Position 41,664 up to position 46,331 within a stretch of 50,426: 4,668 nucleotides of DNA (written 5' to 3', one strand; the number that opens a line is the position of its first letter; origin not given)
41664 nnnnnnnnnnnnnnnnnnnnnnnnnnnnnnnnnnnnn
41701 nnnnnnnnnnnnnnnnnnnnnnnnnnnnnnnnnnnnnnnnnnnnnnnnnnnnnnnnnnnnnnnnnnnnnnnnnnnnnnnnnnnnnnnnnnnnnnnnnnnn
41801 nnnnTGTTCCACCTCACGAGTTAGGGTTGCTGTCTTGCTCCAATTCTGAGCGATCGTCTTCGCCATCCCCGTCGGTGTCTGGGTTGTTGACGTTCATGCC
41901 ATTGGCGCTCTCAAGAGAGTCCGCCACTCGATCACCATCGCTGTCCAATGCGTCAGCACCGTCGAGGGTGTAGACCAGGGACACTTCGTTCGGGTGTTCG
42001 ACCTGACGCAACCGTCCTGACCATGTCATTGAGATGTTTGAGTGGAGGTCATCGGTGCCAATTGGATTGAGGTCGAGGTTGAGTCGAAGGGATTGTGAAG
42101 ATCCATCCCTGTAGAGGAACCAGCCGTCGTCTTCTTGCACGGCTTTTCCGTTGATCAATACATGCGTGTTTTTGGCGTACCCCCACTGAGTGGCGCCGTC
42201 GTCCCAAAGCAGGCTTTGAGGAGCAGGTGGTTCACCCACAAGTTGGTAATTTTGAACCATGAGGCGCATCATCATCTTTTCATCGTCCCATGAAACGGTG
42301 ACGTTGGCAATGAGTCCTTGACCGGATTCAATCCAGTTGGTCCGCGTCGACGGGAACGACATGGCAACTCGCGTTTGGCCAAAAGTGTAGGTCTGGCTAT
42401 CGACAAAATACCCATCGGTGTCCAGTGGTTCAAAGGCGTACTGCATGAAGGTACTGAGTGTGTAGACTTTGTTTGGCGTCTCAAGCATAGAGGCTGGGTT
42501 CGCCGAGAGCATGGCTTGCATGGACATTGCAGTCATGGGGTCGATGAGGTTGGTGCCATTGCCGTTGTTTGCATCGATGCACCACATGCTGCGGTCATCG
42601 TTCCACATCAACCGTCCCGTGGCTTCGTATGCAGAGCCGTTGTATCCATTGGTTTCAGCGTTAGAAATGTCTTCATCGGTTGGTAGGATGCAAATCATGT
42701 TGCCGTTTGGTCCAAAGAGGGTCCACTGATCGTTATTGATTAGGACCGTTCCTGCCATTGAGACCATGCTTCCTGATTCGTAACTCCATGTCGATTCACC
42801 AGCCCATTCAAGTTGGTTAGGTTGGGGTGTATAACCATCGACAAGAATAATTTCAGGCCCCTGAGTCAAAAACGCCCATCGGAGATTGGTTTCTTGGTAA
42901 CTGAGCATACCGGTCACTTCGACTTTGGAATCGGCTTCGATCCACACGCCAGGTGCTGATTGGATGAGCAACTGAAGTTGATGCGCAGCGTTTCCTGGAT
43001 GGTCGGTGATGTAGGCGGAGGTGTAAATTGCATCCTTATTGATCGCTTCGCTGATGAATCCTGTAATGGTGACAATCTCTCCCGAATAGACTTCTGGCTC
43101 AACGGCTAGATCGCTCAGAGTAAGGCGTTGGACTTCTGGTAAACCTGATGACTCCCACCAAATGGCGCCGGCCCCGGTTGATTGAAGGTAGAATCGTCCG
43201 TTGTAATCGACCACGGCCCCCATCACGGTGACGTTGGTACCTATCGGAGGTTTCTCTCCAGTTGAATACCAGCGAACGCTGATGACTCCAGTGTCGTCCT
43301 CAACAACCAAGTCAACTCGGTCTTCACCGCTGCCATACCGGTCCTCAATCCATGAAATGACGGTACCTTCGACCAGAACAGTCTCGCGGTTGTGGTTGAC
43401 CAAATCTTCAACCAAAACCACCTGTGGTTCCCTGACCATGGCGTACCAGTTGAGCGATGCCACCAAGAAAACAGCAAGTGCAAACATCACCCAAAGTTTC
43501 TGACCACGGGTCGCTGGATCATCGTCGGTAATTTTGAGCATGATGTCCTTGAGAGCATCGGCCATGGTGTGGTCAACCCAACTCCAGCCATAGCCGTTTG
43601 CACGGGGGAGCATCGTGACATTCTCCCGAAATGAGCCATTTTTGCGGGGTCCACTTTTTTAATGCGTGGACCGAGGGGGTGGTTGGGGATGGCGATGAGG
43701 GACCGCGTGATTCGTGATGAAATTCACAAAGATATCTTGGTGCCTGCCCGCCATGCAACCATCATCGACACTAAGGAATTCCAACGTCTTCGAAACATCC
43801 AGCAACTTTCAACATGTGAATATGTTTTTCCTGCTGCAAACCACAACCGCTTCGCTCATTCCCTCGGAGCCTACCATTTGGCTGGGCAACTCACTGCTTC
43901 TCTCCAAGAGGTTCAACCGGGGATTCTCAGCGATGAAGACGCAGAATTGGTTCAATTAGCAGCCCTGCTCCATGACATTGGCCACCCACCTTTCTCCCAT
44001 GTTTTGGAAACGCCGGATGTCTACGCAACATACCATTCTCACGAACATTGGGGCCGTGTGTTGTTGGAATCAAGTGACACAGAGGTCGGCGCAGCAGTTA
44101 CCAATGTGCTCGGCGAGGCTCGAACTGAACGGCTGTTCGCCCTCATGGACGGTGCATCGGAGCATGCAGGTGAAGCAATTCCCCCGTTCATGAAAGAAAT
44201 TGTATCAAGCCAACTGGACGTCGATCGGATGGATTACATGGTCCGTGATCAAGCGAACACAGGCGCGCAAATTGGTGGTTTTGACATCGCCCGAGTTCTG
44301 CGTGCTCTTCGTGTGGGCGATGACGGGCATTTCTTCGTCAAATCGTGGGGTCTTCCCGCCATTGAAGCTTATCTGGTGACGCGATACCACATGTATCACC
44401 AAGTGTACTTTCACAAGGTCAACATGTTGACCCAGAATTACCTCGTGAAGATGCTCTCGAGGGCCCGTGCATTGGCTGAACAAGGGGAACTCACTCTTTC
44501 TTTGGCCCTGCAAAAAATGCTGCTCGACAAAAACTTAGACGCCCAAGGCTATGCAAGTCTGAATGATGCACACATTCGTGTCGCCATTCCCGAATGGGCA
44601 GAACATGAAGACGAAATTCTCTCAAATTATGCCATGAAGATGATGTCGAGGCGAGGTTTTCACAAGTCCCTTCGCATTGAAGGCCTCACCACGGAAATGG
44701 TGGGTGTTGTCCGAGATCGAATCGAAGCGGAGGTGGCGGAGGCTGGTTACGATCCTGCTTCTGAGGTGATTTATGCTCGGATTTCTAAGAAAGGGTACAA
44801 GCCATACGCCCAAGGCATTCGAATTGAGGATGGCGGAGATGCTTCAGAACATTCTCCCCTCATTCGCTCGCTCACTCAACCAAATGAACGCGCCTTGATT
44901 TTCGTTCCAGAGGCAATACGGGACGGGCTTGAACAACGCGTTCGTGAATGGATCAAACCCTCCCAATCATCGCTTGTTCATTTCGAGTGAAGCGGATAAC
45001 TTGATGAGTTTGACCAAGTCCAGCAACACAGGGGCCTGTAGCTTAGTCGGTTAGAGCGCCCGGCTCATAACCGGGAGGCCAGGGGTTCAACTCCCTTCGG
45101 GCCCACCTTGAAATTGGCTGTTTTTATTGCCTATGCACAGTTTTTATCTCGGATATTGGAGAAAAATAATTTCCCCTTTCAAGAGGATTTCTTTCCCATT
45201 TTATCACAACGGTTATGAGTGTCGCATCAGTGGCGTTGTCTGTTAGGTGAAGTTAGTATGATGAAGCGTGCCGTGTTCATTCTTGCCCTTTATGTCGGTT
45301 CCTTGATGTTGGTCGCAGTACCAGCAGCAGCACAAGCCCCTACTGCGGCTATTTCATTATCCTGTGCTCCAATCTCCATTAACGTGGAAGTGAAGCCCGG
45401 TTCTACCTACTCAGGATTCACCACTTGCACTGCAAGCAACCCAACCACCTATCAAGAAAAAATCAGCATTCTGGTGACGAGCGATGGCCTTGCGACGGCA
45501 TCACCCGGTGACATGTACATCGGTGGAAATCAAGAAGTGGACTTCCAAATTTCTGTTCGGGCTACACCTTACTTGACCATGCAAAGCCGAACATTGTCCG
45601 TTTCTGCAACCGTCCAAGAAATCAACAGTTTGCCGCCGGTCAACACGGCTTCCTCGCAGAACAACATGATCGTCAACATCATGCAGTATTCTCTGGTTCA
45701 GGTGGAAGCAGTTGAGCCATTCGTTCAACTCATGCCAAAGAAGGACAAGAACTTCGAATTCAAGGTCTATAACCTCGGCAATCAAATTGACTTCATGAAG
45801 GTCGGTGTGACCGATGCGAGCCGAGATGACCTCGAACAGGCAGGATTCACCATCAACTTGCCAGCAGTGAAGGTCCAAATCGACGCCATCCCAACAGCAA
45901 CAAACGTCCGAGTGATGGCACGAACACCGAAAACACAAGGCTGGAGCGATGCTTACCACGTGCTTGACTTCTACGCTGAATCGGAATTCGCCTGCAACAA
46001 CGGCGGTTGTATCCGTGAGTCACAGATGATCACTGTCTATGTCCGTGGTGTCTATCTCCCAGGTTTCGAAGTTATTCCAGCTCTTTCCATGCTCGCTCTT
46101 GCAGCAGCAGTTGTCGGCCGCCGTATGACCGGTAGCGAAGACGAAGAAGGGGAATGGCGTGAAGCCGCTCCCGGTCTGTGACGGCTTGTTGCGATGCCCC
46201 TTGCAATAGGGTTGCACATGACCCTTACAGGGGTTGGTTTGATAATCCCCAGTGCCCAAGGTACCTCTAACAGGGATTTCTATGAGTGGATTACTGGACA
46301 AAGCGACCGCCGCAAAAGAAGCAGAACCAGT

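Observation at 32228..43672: Co-directional 11.4 kb cluster joining surface OB-fold, LTD/PLD and permease genes to thymidine catabolism: candidate extracellular nucleic-acid scavenging system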

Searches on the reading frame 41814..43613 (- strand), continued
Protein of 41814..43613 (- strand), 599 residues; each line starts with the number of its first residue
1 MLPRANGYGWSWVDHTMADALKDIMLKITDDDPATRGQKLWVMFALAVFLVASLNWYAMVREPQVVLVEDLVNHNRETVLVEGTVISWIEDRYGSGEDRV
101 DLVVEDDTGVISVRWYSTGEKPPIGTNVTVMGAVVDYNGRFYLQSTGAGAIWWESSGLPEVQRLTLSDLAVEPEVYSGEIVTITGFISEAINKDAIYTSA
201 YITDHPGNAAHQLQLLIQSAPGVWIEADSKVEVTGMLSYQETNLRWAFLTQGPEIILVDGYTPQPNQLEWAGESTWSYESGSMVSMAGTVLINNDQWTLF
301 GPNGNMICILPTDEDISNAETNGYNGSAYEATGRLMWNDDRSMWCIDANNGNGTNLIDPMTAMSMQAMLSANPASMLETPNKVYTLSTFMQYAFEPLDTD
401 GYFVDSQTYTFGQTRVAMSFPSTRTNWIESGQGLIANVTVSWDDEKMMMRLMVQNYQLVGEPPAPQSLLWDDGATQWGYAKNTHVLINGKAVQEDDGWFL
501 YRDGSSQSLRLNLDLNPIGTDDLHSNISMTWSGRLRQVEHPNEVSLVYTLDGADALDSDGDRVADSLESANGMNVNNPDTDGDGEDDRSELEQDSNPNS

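Call 96: fold_search(model_id=the predicted structure, library=pdb)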
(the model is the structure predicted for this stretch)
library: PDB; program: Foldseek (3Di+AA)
matches with E <= 10: 1428; with E <= 0.001: 142
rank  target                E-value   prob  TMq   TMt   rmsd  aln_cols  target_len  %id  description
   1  5z7d_B                6.3e-12  1.00  0.17  0.21  22.5       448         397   10  p204HINab-dsDNA complex structure (released 2019-01-30)
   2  5z7d_C                8.7e-12  1.00  0.17  0.22  22.8       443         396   10  p204HINab-dsDNA complex structure (released 2019-01-30)
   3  5z7d_A                6.1e-10  1.00  0.14  0.19  22.5       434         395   11  p204HINab-dsDNA complex structure (released 2019-01-30)
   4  9pd4_N                4.4e-09  1.00  0.18  0.22  18.8       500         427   10  NER dual incision complex - DuIM (released 2026-02-18)
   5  8soj_A                1.8e-08  1.00  0.17  0.10  24.0       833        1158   10  Cryo-EM structure of human CST bound to POT1(ESDL)/TPP1 in the absence of telomeric ssDNA (released 2023-06-07)
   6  3u58_C                7.7e-08  1.00  0.16  0.36  10.2       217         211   13  Crystal Structure of the Tetrahymena telomerase processivity factor Teb1 AB (released 2011-12-28)
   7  3u58_B                9.6e-08  1.00  0.15  0.38  10.6       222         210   10  Crystal Structure of the Tetrahymena telomerase processivity factor Teb1 AB (released 2011-12-28)
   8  4gop_C                1.3e-07  1.00  0.17  0.20  20.3       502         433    9  Structure and Conformational Change of a Replication Protein A Heterotrimer Bound to ssDNA (released 2012-11-28)
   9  3u58_A                2.6e-07  1.00  0.17  0.37  10.1       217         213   12  Crystal Structure of the Tetrahymena telomerase processivity factor Teb1 AB (released 2011-12-28)
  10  7yny_A                2.7e-07  1.00  0.13  0.21  22.7       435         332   10  Crystal structure of baculovirus LEF-3 from Helicoverpa armigera nucleopolyhedrovirus (released 2023-01-25)
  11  7yny_C                3.2e-07  1.00  0.13  0.20  17.8       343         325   10  Crystal structure of baculovirus LEF-3 from Helicoverpa armigera nucleopolyhedrovirus (released 2023-01-25)
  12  7yny_H                5.0e-07  1.00  0.12  0.19  17.9       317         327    9  Crystal structure of baculovirus LEF-3 from Helicoverpa armigera nucleopolyhedrovirus (released 2023-01-25)
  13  7ypo_A                5.9e-07  1.00  0.18  0.25  18.0       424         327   10  Cryo-EM structure of baculovirus LEF-3 in complex with ssDNA (released 2023-01-25)
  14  4jbm_A                7.4e-07  1.00  0.17  0.34   8.9       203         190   14  Structure of murine DNA binding protein bound with ds DNA (released 2013-06-26)
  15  8u5y_A                8.2e-07  1.00  0.19  0.16  23.7       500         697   10  human RADX trimer bound to ssDNA (released 2023-10-11)
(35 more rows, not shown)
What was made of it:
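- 41814..43565 (-): Membrane-anchored OB-array protein, 583 aa from the conserved ATG (the ORF extends to 43613). It has a short, highly conserved cytoplasmic N-terminus and one TM helix (window 43434-43490). About five extracellular OB-like beta-barrel modules follow, then a C-terminal Asp-rich TSP3-type calcium-binding tail. Foldseek hits are HIN-200, RPA70, CTC1, Teb1, LEF-3, RADX and TEBP (call 96).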

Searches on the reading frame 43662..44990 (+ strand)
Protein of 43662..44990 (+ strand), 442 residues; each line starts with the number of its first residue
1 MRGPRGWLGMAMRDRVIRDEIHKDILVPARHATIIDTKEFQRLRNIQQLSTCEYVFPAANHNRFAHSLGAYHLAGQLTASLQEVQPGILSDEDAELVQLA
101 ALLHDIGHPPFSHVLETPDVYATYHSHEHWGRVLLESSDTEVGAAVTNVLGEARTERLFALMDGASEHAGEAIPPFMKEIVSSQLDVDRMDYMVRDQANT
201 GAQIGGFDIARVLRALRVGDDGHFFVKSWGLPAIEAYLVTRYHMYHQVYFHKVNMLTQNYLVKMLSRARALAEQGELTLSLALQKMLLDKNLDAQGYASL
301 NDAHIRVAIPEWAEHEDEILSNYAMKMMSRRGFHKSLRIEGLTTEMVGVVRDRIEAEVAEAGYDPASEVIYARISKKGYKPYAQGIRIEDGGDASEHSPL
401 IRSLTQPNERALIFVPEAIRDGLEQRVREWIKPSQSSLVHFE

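Call 4: search_protein_families(library=pfam, proteins=[window:43662-44990:+], max_evalue=0.01)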
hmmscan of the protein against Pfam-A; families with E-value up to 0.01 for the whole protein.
window:43662-44990:+ (442 aa): 2 families
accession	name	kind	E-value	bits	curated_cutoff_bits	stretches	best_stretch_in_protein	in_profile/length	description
PF01966.28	HD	-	1.5e-13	51.5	22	1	63-193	1-113/116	HD domain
PF19276.4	HD_assoc_2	-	4.1e-08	33.4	23.1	1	207-311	1-86/222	HD associated region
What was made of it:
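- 43662..44990 (+): SAMHD1/EF1143-type HD dNTP triphosphohydrolase-like gene, transcribed divergently. It is a neighbour in MGIIa only. Pfam HD plus HD_assoc_2 (call 4).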

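Call 5: search_protein_families(library=ncbifam, proteins=[window:43662-44990:+], max_evalue=0.01)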
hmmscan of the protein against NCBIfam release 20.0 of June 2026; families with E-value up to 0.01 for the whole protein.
window:43662-44990:+ (442 aa): 11 families
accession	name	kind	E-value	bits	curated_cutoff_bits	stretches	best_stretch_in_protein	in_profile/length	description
TIGR01353.1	dGTP_triPase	subfamily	1.6e-10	41.1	152.35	1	34-115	12-93/389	dGTP triphosphohydrolase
NF041026.1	antiphage_dGTPase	exception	5.3e-08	32.4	400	1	31-114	23-106/425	anti-phage deoxyguanosine triphosphatase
NF002205.0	PRK01096.1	equivalog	1e-06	28.1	439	1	31-117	32-123/444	deoxyguanosinetriphosphate triphosphohydrolase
NF003701.1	PRK05318.1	subfamily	1.5e-06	27.4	383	1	31-116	24-110/426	anti-phage deoxyguanosine triphosphatase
NF002829.0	PRK03007.1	equivalog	2.9e-06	26.4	385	1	32-114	38-109/425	deoxyguanosinetriphosphate triphosphohydrolase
TIGR00277.1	HDIG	domain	0.00029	20.7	27.6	1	64-136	6-66/84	HDIG domain-containing metalloprotein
NF003429.0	PRK04926.1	equivalog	0.0012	17.7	405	1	58-116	61-129/500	dGTPase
NF002329.0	PRK01286.1-4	equivalog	0.0016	17.8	494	0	32-116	46-119/342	deoxyguanosinetriphosphate triphosphohydrolase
NF002330.0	PRK01286.1-5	equivalog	0.0068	15.6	511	0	32-117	33-107/384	deoxyguanosinetriphosphate triphosphohydrolase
NF002327.0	PRK01286.1-2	equivalog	0.0086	15.2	393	1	33-117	48-121/345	deoxyguanosinetriphosphate triphosphohydrolase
TIGR03276.1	Phn-HD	hypoth_equivalog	0.0091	15.5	214.6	0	93-137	43-85/179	phosphonate degradation HD-domain oxygenase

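Call 89: search_solved_structures(query=window:43662-44990:+, max_evalue=0.001)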
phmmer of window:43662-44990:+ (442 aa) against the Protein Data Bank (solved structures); distinct sequences matched with E-value up to 0.001: 30.
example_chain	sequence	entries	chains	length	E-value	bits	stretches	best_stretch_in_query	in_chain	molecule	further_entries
2o6i_A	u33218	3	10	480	3.5e-45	157.9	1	14-354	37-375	HD domain protein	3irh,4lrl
2q14_A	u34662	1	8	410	1.3e-44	156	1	9-342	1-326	Phosphohydrolase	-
2hek_A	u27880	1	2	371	3.8e-39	138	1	27-268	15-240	Hypothetical protein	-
9mr6_A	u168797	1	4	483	2.7e-29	105.5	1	15-262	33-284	HD domain-containing protein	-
5ao1_A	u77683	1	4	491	1.1e-27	100.2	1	15-116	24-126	DEOXYNUCLEOSIDE TRIPHOSPHATE TRIPHOSPHOHYDROLASE SAMHD1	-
5ao3_A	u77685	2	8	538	1.5e-27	99.7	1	15-116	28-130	DEOXYNUCLEOSIDE TRIPHOSPHATE TRIPHOSPHOHYDROLASE SAMHD1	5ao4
6u6z_A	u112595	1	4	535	1.6e-27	99.7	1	15-116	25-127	Deoxynucleoside triphosphate triphosphohydrolase SAMHD1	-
8gb1_A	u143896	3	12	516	1.8e-27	99.5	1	15-116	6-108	Deoxynucleoside triphosphate triphosphohydrolase SAMHD1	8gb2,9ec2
6txc_A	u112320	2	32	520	1.9e-27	99.5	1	15-116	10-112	Deoxynucleoside triphosphate triphosphohydrolase SAMHD1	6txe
4q7h_A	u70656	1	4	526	2e-27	99.4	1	15-116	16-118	Deoxynucleoside triphosphate triphosphohydrolase SAMHD1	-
4bzc_A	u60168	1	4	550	2e-27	99.4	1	15-116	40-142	DEOXYNUCLEOSIDE TRIPHOSPHATE TRIPHOSPHOHYDROLASE SAMHD1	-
4mz7_A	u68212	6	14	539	2.1e-27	99.3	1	15-116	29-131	Deoxynucleoside triphosphate triphosphohydrolase SAMHD1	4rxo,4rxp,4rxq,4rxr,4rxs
5ao0_A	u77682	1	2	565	2.5e-27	99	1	15-116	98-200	DEOXYNUCLEOSIDE TRIPHOSPHATE TRIPHOSPHOHYDROLASE SAMHD1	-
7ujn_A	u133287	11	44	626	3.4e-27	98.6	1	15-116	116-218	Deoxynucleoside triphosphate triphosphohydrolase SAMHD1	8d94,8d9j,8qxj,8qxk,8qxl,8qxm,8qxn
5ao2_A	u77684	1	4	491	7.7e-27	97.4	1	15-116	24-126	DEOXYNUCLEOSIDE TRIPHOSPHATE TRIPHOSPHOHYDROLASE SAMHD1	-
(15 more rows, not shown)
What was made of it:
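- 43662..44990 (+): PDB 2o6i 3.5e-45 (call 89).
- Checked: The best solved relatives are the dNTPase EF1143 (3.5e-45) and SAMHD1 (about 1e-27) (call 89).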

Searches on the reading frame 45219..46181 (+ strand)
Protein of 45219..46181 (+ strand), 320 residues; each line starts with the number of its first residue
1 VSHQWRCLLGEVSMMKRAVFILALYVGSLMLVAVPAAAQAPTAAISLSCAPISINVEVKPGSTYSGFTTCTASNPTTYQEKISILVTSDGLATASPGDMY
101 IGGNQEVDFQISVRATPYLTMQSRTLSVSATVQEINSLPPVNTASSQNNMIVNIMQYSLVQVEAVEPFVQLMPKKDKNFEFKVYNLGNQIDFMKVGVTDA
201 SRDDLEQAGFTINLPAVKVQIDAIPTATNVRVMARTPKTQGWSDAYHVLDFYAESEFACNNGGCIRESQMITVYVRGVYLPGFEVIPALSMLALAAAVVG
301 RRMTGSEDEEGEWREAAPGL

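Call 27: search_protein_families(library=pfam, proteins=[window:45219-46181:+], max_evalue=0.001)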
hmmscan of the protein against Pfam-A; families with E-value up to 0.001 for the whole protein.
window:45219-46181:+ (320 aa): 0 families
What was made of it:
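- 45219..46181 (+): Conserved neighbouring surface protein with a PGF-CTERM-like archaeosortase signal. It stays next to the OB-TctA pair in both MGII families. Whether it belongs to the system is unknown. No Pfam hit (call 27).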
